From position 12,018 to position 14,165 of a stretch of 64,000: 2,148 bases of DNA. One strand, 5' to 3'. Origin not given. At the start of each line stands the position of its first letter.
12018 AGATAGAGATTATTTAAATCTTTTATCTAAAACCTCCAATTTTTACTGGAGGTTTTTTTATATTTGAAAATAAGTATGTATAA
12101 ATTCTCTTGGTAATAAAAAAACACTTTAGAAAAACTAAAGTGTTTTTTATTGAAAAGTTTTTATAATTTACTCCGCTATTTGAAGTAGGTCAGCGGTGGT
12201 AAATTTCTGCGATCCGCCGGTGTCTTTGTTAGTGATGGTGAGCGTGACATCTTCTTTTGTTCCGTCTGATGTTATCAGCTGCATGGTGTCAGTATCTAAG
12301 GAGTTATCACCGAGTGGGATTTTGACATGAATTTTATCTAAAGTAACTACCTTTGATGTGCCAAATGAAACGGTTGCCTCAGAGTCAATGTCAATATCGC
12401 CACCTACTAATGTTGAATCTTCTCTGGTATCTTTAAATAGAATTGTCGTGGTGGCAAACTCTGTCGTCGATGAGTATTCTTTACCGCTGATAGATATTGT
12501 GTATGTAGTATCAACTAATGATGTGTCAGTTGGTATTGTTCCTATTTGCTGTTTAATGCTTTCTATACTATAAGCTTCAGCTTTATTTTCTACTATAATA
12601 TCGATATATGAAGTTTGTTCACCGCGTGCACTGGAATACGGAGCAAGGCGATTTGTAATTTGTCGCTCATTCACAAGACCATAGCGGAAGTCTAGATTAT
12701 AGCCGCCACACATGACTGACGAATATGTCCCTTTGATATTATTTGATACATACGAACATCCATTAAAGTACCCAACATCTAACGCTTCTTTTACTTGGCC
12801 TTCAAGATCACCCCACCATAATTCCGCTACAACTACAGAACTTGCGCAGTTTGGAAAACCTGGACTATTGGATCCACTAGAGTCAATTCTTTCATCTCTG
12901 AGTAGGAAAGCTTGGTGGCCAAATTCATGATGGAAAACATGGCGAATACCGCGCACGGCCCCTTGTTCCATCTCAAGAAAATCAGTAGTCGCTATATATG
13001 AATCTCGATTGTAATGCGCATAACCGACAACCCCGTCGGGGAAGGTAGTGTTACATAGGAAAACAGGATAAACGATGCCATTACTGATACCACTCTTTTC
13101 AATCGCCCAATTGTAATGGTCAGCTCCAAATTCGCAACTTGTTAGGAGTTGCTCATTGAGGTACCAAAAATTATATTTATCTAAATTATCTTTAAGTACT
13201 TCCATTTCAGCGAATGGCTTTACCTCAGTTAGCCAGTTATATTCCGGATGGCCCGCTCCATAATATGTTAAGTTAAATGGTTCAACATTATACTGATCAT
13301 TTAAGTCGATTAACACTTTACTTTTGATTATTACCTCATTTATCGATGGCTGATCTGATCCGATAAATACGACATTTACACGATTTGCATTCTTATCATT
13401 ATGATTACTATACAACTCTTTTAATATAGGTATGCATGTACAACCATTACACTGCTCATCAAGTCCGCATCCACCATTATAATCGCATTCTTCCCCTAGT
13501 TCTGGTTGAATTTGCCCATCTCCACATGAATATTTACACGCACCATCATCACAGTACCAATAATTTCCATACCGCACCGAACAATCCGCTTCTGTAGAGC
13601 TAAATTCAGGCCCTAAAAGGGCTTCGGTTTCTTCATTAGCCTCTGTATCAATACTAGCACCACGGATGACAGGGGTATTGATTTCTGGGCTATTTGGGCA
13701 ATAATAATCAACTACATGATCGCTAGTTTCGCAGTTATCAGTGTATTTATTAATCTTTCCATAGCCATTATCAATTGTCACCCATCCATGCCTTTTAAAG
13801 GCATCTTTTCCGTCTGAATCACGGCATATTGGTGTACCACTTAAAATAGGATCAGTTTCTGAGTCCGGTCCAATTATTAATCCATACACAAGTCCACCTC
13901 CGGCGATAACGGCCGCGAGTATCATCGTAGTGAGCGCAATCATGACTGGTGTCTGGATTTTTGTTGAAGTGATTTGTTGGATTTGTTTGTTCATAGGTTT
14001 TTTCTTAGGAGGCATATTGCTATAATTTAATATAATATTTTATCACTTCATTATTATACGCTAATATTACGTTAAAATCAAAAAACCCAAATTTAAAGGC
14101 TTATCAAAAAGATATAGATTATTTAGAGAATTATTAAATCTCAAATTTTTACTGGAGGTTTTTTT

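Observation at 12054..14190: Secreted HExxH metallopeptidase gene bracketed by 48-bp direct repeats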

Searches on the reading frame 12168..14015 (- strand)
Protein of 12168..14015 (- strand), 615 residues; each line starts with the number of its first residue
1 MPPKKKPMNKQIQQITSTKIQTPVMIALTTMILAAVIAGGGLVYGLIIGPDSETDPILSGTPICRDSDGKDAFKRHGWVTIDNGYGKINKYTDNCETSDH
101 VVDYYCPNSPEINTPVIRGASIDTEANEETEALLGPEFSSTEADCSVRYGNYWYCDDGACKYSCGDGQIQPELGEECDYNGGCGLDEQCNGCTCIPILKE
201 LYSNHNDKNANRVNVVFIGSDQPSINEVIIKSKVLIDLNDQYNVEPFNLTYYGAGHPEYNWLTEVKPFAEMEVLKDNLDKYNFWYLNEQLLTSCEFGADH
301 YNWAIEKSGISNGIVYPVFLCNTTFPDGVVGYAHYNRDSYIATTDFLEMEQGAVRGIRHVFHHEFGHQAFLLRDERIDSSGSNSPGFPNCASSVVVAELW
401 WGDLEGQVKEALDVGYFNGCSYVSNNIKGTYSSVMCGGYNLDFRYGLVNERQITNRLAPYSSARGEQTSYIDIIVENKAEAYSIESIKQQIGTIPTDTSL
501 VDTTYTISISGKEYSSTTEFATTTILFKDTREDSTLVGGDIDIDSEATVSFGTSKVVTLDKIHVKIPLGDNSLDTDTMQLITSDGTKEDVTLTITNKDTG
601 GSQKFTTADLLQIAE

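Call 9: search_protein_families(library=pfam, proteins=[window:12168-14015:-], max_evalue=0.01)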
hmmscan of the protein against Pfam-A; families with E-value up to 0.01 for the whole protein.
window:12168-14015:- (615 aa): 0 families

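Call 10: find_homologous_proteins(query=window:12168-14015:-)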
Query window:12168-14015:- (615 aa): 2 proteins with E <= 0.001 among 5714 candidates.
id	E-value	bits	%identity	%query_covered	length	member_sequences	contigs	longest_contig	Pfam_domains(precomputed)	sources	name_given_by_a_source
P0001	0.0e+0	1413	100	99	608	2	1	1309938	-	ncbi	ncbi:MAG: hypothetical protein ACNFW9_00790 [Candidatus Kerfeldbacteria bacterium]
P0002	4.1e-35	140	32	67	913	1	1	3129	PF09471.16,PF11617.14,PF00404.25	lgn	-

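Call 18: find_encoding_contigs(protein=P0002, flank=10000)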
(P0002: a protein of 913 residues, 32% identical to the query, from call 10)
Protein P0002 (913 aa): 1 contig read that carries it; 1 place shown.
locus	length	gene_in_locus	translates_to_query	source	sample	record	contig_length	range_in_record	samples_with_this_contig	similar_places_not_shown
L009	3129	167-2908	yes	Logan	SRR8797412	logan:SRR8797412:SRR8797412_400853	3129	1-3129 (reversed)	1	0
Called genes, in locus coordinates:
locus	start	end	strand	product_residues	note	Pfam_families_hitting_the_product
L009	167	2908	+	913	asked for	PF00404:Dockerin_1, PF11617:Cu-binding_MopE (weak), PF09471:Peptidase_M64 (faint)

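Call 21: search_protein_representatives(protein=window:12168-14015:-)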
Query: 615 residues. Proteins with E-value up to 0.001 (for the whole library): 252; up to 1e-10: 75; up to 1e-30: 3. The best 150 are listed.
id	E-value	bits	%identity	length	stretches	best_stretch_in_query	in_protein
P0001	0.0e+00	1413.4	100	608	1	8-615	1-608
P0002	1.3e-35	139.7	34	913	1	174-596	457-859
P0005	1.6e-32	129.5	36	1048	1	181-509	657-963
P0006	2.6e-30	122.1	32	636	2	187-608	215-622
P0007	5.4e-28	114.5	39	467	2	359-545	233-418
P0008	2.9e-27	112.1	34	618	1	149-509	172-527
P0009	1.2e-26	110.1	39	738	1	181-470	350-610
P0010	4.8e-26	108.1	35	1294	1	162-538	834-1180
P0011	4.3e-24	101.6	33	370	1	193-469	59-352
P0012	2.5e-23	99.1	33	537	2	268-536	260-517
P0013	4.2e-23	98.4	32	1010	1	198-599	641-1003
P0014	5.3e-23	98.0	29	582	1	199-518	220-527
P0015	2.1e-22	96.0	31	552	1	163-529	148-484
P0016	8.6e-22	94.0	36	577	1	164-527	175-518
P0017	1.2e-21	93.5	40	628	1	162-461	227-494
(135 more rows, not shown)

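Call 24: search_protein_families(library=pfam, alignment_id=A3, max_evalue=0.01)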
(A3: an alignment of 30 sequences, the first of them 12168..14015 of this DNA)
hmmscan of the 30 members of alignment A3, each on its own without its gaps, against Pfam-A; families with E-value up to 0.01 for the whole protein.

A. member 1, window:12168-14015:- (615 aa): 0 families

B. families by the number of members that match (of 30 scanned): 13 families
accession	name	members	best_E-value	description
PF09471.16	Peptidase_M64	23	1.8e-09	IgA Peptidase M64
PF11617.13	Cu-binding_MopE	10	5.9e-26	Putative metal-binding motif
PF24517.2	CBM96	2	2.2e-12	Carbohydrate-binding module family 96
PF05048.19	NosD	1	4.6e-23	Periplasmic copper-binding protein (NosD)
PF13229.12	Beta_helix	1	2.8e-19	Right handed beta helix region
PF00404.24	Dockerin_1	1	4e-18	Dockerin type I domain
PF00200.28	Disintegrin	1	2.8e-15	Disintegrin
PF07705.17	CARDB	1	1.6e-12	CARDB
PF13860.13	FlgD_ig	1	3.5e-11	FlgD Ig-like domain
PF18962.6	Por_Secre_tail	1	0.00075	Secretion system C-terminal sorting domain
PF13582.12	Reprolysin_3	1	0.0026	Metallo-peptidase family M12B Reprolysin-like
PF23416.1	DUF7107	1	0.0056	Domain of unknown function (DUF7107)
PF13800.11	Sigma_reg_N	1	0.009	Sigma factor regulator N-terminal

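Call 25: search_solved_structures(query=A3, max_evalue=1)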
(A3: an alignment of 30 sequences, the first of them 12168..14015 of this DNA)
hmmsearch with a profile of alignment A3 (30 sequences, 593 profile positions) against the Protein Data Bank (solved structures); distinct sequences matched with E-value up to 1: 4.
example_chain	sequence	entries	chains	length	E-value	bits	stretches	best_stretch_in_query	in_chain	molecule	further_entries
3p1v_A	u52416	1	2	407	6.2e-13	51.6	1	245-430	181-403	Metallo-endopeptidase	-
4df9_A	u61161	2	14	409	2.2e-12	49.8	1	247-435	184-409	putative peptidase | Lipoprotein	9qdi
9ekk_A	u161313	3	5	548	0.016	17.2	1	314-353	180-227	IgA protease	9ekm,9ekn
9qdh_A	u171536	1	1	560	0.017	17.2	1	314-353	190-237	IgA protease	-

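Call 80: predict_structure(alignment_id=A3)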
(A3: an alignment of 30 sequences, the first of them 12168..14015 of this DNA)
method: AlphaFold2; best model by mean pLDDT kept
length: 615 residues; sequences in the alignment: 30
mean_pLDDT: 70.1   pTM: 0.68
mean pLDDT of the five models: 70.1, 70.0, 69.4, 67.6, 67.0
residues with pLDDT >= 90: 211; 70-90: 142; 50-70: 79; < 50: 183
segments of 3 or more residues with pLDDT < 50: 1-21, 44-149, 151-154, 157-176, 179-182, 184-188, 251-256, 347-350, 533-542
pLDDT, mean of each block of 10 residues (from residue 1): 40 39 70 77 44 32 33 31 29 32 30 31 34 32 43 44 34 44 47 74 92 94 89 91 59 49 75 94 94 73 88 88 70 86 61 71 93 83 83 97 96 94 91 79 88 93 85 87 89 73 88 94 85 46 51 82 92 95 96 95 95 89
secondary structure, 60 per line:
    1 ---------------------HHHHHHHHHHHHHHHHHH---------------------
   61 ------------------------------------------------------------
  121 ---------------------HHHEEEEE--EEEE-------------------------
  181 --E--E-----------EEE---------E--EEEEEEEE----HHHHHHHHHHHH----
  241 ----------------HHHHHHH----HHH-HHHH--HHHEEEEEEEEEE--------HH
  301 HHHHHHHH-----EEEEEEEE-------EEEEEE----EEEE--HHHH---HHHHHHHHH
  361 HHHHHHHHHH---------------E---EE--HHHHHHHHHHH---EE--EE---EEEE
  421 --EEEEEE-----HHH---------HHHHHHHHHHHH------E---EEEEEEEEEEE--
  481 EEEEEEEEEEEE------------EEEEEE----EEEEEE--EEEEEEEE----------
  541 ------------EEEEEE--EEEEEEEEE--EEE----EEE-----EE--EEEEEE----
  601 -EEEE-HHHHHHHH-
elements in order: H22-39 E145-149 E152-155 E198-200 E213-220 H225-236 H257-263 H272-275 E281-290 H299-308 E314-321 E329-334 E339-342 H345-348 H352-370 H394-404 E417-420 E423-428 H446-457 E468-478 E481-492 E505-510 E515-520 E523-530 E553-558 E561-569 E572-574 E579-581 E591-596 E602-605 H607-614

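Call 82: fold_search(model_id=the predicted structure, library=pdb)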
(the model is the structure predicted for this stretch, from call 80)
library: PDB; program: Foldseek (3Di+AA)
matches with E <= 10: 515; with E <= 0.001: 2
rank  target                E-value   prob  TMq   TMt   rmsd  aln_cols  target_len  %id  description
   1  8df2_C                4.2e-04  0.51  0.15  0.21  19.2       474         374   12  The structure of the 'ALT' construct of the Amuc_1438 glycopeptidase (released 2022-08-31)
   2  8dek_B                6.0e-04  0.63  0.16  0.21  19.6       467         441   10  The structure of the glycopeptidase catalytic domain including the linker of Amuc_1438 (released 2022-08-31)
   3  9jmr_A                1.1e-01  0.08  0.05  0.05  18.4       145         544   12  Cryo-EM structure of PRV gB and FAB 16f9 complex (released 2025-09-24)
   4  6vsv                  1.2e-01  0.10  0.05  0.20  21.0       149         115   14  Crystal structure of a disease mutant of the Voltage-gated Sodium Channel Beta 4 subunit extracellular domain (released 2020-08-26)
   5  3nwa_B                1.4e-01  0.04  0.05  0.05  18.3       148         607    7  Glycoprotein B from Herpes simplex virus type 1, W174R mutant, low-pH (released 2010-12-01)
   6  6esc                  1.4e-01  0.06  0.04  0.04  18.6       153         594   11  Crystal structure of Pseudorabies virus glycoprotein B (released 2017-11-08)
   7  4mz2                  1.6e-01  0.10  0.05  0.19  20.2       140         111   13  Crystal structure of the voltage-gated sodium channel beta 4 subunit extracellular domain (released 2013-12-04)
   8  7dtd_B                1.6e-01  0.10  0.05  0.19  20.2       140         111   13  Voltage-gated sodium channel Nav1.1 and beta4 (released 2021-04-07)
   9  6vn1_A                1.6e-01  0.03  0.05  0.05  18.3       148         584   12  A 2.8 Angstrom Cryo-EM Structure of a Glycoprotein B-Neutralizing Antibody Complex Reveals a Critical Domain for Herpe (released 2020-07-15)
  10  3nw8_A                1.7e-01  0.04  0.05  0.05  18.8       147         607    9  Glycoprotein B from Herpes simplex virus type 1, Y179S mutant, high-pH (released 2010-12-01)
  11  6vlk_B                1.9e-01  0.06  0.05  0.05  18.4       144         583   11  A varicella-zoster virus glycoprotein (released 2020-07-15)
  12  6vlk_A                1.9e-01  0.06  0.05  0.05  18.4       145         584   12  A varicella-zoster virus glycoprotein (released 2020-07-15)
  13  3zjx_D                2.0e-01  0.05  0.05  0.10  30.9       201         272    5  Clostridium perfringens epsilon toxin mutant H149A bound to octyl glucoside (released 2013-03-27)
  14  7k1s_A                2.2e-01  0.03  0.05  0.06  18.1       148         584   14  The N-terminus of varicella-zoster virus glycoprotein B has a functional role in fusion. (released 2021-01-20)
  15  7kdp_A                2.4e-01  0.06  0.05  0.05  18.0       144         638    8  HCMV prefusion gB in complex with fusion inhibitor WAY-174865 (released 2021-03-17)
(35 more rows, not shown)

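Call 83: find_related_loci(query=A3, collection=viral_contigs, flank=5000)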
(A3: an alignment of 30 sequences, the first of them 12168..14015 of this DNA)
Query A3 (615 aa) in viral_contigs; peptide patterns used: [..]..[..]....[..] (x = any residue, [..] = any of these).
372 stretches matched a pattern, but none encodes a relative of the query by tblastn (E <= 1e-3).

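Call 84: search_protein_families(library=phrogs, proteins=[window:12168-14015:-], max_evalue=0.001)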
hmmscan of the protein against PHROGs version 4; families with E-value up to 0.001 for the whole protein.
window:12168-14015:- (615 aa): 0 families
